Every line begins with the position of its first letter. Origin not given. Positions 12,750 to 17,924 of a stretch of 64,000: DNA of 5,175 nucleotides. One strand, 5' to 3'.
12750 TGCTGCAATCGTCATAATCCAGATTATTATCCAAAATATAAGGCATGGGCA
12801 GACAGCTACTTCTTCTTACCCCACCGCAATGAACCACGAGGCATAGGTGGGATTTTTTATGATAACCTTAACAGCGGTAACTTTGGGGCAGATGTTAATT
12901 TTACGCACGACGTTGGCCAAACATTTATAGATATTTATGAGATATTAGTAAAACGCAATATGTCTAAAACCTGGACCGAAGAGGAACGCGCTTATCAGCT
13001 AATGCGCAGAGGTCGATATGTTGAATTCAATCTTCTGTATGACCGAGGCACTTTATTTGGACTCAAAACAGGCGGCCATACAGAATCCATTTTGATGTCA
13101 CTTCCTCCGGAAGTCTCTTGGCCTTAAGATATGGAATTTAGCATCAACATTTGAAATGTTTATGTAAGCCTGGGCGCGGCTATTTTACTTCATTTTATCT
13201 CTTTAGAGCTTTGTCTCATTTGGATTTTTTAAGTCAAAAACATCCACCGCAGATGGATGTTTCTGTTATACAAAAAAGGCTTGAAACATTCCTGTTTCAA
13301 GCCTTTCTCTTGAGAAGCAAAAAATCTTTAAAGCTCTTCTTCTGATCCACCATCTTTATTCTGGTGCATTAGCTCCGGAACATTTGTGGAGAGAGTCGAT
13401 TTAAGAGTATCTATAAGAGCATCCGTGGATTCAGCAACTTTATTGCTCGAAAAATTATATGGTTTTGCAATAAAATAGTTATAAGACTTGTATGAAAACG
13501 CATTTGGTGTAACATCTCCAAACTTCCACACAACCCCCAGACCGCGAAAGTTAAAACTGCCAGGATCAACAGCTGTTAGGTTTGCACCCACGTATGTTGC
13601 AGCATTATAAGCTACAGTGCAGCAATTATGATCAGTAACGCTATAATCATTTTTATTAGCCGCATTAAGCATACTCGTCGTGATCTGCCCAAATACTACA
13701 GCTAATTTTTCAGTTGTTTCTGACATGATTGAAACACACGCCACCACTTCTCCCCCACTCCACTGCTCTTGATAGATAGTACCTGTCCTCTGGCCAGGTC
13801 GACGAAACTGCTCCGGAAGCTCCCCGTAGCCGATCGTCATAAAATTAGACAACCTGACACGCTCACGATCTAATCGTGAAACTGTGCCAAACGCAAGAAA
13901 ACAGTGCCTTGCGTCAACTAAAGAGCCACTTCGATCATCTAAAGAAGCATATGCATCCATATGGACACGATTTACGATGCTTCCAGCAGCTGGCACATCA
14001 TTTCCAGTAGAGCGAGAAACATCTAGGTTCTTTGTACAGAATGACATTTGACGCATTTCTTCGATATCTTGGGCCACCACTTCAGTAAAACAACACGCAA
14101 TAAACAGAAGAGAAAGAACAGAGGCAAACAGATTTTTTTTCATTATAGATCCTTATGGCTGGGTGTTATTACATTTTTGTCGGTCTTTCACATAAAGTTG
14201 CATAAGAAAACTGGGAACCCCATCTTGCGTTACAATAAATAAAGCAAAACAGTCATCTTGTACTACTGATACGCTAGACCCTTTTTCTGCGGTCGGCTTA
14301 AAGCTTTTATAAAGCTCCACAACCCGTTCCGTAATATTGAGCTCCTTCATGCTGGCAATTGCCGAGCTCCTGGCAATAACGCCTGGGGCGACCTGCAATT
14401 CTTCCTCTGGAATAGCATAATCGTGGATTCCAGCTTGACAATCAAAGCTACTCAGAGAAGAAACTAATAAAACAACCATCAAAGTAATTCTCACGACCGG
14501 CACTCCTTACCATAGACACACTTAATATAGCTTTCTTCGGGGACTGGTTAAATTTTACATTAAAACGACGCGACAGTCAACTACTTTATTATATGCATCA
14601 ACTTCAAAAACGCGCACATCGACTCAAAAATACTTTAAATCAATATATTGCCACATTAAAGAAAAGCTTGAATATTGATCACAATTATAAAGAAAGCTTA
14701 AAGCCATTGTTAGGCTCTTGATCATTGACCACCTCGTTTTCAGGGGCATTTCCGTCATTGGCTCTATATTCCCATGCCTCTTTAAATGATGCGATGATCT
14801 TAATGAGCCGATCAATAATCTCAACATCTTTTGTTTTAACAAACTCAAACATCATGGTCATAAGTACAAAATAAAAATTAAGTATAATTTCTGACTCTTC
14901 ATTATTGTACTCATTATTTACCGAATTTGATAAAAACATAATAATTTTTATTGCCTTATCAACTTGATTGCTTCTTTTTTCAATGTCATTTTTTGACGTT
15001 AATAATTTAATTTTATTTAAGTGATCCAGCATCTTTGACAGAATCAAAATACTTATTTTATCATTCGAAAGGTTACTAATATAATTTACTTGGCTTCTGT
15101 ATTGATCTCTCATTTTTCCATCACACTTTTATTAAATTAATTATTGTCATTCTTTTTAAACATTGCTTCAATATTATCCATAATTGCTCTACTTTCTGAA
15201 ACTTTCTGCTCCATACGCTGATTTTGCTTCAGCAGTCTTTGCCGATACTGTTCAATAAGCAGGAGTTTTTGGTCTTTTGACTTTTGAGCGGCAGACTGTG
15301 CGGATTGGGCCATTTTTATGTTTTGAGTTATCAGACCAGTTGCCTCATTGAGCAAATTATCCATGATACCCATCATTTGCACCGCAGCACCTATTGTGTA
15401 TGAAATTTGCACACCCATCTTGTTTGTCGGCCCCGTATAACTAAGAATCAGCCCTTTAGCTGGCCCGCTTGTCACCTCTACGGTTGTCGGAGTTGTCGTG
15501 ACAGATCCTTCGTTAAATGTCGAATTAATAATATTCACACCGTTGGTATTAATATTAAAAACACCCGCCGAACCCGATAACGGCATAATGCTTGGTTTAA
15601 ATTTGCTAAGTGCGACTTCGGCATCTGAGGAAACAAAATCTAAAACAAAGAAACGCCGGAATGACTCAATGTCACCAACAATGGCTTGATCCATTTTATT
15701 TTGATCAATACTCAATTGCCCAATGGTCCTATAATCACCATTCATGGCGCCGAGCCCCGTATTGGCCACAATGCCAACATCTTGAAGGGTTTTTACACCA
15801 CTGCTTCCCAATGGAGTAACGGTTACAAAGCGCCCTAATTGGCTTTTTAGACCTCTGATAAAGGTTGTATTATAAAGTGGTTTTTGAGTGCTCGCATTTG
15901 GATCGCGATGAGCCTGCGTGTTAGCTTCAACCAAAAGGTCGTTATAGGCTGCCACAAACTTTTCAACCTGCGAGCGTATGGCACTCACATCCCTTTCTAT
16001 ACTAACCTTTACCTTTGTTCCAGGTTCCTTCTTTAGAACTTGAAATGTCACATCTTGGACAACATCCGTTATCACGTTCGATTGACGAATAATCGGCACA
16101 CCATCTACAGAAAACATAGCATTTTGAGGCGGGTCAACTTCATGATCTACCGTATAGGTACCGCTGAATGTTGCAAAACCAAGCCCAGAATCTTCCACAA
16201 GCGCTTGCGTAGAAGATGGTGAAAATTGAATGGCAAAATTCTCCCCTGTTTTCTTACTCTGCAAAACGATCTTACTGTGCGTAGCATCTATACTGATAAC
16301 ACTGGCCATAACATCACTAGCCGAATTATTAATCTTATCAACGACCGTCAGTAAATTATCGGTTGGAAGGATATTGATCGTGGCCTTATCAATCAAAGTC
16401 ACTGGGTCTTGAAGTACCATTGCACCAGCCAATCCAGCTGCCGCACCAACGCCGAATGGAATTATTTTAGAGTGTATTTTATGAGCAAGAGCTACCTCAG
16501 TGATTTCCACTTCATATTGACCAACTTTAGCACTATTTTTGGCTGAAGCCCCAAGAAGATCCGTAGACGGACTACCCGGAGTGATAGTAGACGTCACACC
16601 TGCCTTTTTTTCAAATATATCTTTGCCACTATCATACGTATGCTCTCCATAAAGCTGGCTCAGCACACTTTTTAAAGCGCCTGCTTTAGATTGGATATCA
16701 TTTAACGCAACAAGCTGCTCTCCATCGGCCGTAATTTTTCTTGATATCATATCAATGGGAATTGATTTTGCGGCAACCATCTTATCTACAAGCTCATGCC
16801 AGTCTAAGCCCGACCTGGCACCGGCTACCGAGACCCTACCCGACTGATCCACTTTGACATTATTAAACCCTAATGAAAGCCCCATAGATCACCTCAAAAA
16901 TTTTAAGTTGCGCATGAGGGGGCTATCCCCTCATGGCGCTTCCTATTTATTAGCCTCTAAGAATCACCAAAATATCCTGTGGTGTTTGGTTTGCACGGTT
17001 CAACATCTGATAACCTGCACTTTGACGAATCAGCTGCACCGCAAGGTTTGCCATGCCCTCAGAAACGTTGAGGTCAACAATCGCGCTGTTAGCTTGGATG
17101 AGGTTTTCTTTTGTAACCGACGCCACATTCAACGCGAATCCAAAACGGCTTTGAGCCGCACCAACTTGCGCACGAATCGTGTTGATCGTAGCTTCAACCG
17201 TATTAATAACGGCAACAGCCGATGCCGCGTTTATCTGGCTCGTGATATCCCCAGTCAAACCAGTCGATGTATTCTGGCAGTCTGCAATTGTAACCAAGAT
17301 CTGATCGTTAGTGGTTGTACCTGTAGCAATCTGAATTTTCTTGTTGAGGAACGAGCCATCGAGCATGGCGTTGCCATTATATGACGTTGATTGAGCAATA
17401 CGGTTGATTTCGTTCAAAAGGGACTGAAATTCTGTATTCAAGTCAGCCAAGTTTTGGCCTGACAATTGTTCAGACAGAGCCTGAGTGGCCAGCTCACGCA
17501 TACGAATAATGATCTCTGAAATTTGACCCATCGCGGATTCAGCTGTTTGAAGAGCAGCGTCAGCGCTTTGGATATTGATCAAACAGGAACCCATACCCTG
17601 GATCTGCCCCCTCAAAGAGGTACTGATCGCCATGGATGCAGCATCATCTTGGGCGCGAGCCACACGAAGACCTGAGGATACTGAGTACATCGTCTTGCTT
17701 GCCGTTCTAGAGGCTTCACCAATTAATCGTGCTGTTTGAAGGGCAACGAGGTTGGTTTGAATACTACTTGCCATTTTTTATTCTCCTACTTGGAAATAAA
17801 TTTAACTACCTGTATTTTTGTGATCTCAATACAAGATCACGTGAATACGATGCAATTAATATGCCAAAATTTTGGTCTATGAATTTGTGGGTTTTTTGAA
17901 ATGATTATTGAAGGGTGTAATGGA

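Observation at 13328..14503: Translationally coupled pair of secreted orphan proteins appended to the flagellar filament operon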

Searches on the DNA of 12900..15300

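Call 105: search_rna_families(source=window, start=12900, end=15300, threshold=evalue, max_evalue=1)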
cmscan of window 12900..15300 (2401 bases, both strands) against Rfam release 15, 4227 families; matches with E-value up to 1: 2.
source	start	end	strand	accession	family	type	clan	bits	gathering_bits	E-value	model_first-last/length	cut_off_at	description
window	13331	13486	+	RF01251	snR3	Gene; snRNA; snoRNA; HACA-box;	CL00040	24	40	0.25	1-193/193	no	Small nucleolar RNA snR3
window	13271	13344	-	RF00111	SdsR_RyeB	Gene; sRNA;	CL00105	23.6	38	0.27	1-100/100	no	SdsR_RyeB RNA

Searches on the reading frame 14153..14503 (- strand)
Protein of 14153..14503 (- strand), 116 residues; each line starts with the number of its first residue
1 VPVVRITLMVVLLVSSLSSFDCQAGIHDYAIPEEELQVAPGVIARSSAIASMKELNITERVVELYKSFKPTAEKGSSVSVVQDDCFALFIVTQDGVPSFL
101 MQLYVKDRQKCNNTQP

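Call 3: search_protein_families(library=pfam, proteins=[window:14153-14503:-], max_evalue=1)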
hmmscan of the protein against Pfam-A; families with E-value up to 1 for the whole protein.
window:14153-14503:- (116 aa): 0 families

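Call 4: search_protein_families(library=ncbifam, proteins=[window:14153-14503:-], max_evalue=1)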
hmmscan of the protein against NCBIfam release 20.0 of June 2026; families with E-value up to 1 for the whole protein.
window:14153-14503:- (116 aa): 0 families

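Call 8: search_solved_structures(query=window:14153-14503:-, max_evalue=10)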
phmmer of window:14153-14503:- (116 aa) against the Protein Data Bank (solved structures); distinct sequences matched with E-value up to 10: 1.
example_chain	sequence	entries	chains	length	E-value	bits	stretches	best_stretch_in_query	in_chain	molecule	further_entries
3ux9_A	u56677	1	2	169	1.4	12.2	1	5-53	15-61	Interferon alpha-1/13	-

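Call 9: find_homologous_proteins(query=window:14153-14503:-, max_evalue=0.01)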
Query window:14153-14503:- (116 aa): 1 proteins with E <= 0.01 among 10 candidates.
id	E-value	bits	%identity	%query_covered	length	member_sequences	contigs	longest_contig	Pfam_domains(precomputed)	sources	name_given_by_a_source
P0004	1.6e-65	235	99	97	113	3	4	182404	-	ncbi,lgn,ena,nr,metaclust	ncbi:MAG: hypothetical protein J0G29_01245 [Alphaproteobacteria bacterium]|nr:hypothetical protein [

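Call 61: search_protein_families(library=pfam, alignment_id=A5, max_evalue=10)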
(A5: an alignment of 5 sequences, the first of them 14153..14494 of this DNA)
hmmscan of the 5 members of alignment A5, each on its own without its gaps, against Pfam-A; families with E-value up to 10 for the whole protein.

A. member 1, window:14153-14494:- (113 aa): 0 families

B. families by the number of members that match (of 5 scanned): 3 families
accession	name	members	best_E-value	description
PF00423.25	HN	1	0.0023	Haemagglutinin-neuraminidase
PF07126.18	ZapC_C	1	0.017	Cell-division protein ZapC, C-terminal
PF12181.14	MogR_DNAbind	1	0.1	DNA binding domain of the motility gene repressor (MogR)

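Call 97: search_solved_structures(query=A9, max_evalue=10, show_alignments=2)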
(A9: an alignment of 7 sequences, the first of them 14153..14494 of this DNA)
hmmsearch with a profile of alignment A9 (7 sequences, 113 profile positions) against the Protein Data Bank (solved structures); distinct sequences matched with E-value up to 10: 4.
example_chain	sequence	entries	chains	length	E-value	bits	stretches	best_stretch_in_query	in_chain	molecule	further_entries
9jq8_A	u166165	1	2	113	0.18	15.2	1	47-94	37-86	Roadblock/LC7 domain protein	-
5zhx_A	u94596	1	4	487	0.38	14.2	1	34-106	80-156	Rap1 GTPase-GDP dissociation stimulator 1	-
5xgc_A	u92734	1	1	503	0.38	14.2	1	34-106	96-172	Rap1 GTPase-GDP dissociation stimulator 1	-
8rjx_A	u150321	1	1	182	0.54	13.7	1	28-74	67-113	Osmotically-inducible protein Y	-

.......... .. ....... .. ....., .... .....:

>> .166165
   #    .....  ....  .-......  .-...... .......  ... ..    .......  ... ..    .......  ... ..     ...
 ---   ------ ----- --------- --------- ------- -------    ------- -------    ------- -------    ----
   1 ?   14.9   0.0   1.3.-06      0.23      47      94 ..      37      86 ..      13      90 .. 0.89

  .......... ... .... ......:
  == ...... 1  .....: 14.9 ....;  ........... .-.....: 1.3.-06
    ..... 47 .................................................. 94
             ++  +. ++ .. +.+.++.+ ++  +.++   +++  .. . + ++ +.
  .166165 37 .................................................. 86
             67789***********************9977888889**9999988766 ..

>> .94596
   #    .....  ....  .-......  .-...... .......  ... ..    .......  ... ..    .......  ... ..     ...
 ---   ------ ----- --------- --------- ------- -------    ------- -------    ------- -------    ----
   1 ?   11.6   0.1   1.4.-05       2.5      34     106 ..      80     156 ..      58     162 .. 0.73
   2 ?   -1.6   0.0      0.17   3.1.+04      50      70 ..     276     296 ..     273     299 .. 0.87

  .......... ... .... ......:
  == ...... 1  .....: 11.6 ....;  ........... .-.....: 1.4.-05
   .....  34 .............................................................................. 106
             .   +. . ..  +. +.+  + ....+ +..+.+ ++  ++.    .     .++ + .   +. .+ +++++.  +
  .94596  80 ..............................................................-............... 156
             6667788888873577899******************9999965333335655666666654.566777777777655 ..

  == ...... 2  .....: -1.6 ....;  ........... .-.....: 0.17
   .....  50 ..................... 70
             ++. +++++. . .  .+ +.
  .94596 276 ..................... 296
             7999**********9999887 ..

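Call 106: search_protein_families(library=padloc, proteins=[window:14153-14494:-], max_evalue=0.1)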
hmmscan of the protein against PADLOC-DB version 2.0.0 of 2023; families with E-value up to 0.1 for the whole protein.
window:14153-14494:- (113 aa): 0 families

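Call 107: search_protein_families(library=phrogs, proteins=[window:14153-14494:-], max_evalue=0.1)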
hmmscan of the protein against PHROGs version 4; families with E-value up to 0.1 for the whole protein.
window:14153-14494:- (113 aa): 0 families

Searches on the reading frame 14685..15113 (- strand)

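Call 3: search_protein_families(library=pfam, proteins=[window:14685-15113:-], max_evalue=1)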
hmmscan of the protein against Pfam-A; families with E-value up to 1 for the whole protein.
window:14685-15113:- (142 aa): 2 families
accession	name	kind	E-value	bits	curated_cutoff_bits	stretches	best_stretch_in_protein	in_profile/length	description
PF02561.19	FliS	-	6.6e-15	55.8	26.7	1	4-115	3-112/115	Flagellar protein FliS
PF23129.1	DotZ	-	0.0031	17.6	27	1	25-115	144-234/293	DotZ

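Call 4: search_protein_families(library=ncbifam, proteins=[window:14685-15113:-], max_evalue=1)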
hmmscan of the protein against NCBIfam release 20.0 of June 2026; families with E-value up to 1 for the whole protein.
window:14685-15113:- (142 aa): 1 family
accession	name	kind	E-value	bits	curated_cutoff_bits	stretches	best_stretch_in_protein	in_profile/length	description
TIGR00208.1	fliS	equivalog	6e-07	29.6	53.75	1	9-115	12-118/124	flagellar export chaperone FliS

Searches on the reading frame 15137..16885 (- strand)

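Call 3: search_protein_families(library=pfam, proteins=[window:15137-16885:-], max_evalue=1)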
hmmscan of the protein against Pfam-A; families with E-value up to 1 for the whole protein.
window:15137-16885:- (582 aa): 4 families
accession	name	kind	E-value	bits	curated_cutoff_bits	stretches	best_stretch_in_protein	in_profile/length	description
PF07195.17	FliD_C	-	1.5e-31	110.1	25.4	1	254-564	2-233/236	Flagellar hook-associated protein 2 C-terminus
PF02465.23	FliD_N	-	7.2e-13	49.4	24.8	1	25-135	1-97/97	Flagellar hook-associated protein 2 N-terminus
PF18035.6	Bap31_Bap29_C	-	0.04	14.4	30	1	297-324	14-42/52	Bap31/Bap29 cytoplasmic coiled-coil domain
PF11932.13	DUF3450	-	0.16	11.7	32.6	1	498-578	4-83/241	Protein of unknown function (DUF3450)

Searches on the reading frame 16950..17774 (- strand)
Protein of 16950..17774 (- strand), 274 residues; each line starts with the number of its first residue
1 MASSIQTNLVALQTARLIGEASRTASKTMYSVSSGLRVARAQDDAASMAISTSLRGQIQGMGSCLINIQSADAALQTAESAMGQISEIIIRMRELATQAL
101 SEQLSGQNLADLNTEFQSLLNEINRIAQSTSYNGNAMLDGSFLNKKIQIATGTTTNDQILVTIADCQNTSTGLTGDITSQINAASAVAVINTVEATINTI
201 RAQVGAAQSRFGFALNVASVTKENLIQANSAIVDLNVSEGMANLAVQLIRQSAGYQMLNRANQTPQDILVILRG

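Call 3: search_protein_families(library=pfam, proteins=[window:16950-17774:-], max_evalue=1)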
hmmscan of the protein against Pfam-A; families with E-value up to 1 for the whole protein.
window:16950-17774:- (274 aa): 5 families
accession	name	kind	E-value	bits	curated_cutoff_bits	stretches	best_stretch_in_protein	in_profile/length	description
PF00669.25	Flagellin_N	-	2.4e-34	118.8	26.6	1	5-141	1-137/139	Bacterial flagellin N-terminal helical region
PF00700.27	Flagellin_C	-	1.1e-10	42.2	23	1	189-270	3-84/86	Bacterial flagellin C-terminal helical region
PF14425.11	Imm3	-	0.017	15.6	25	1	57-126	42-111/119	Immunity protein Imm3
PF08651.15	DASH_Duo1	-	0.17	12.1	25.4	0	115-144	39-68/74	DASH complex subunit Duo1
PF25524.1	RSLD_CPSF6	-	0.28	11.9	27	1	85-133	3-51/96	CPSF6-like, RSLD domain, N-terminal region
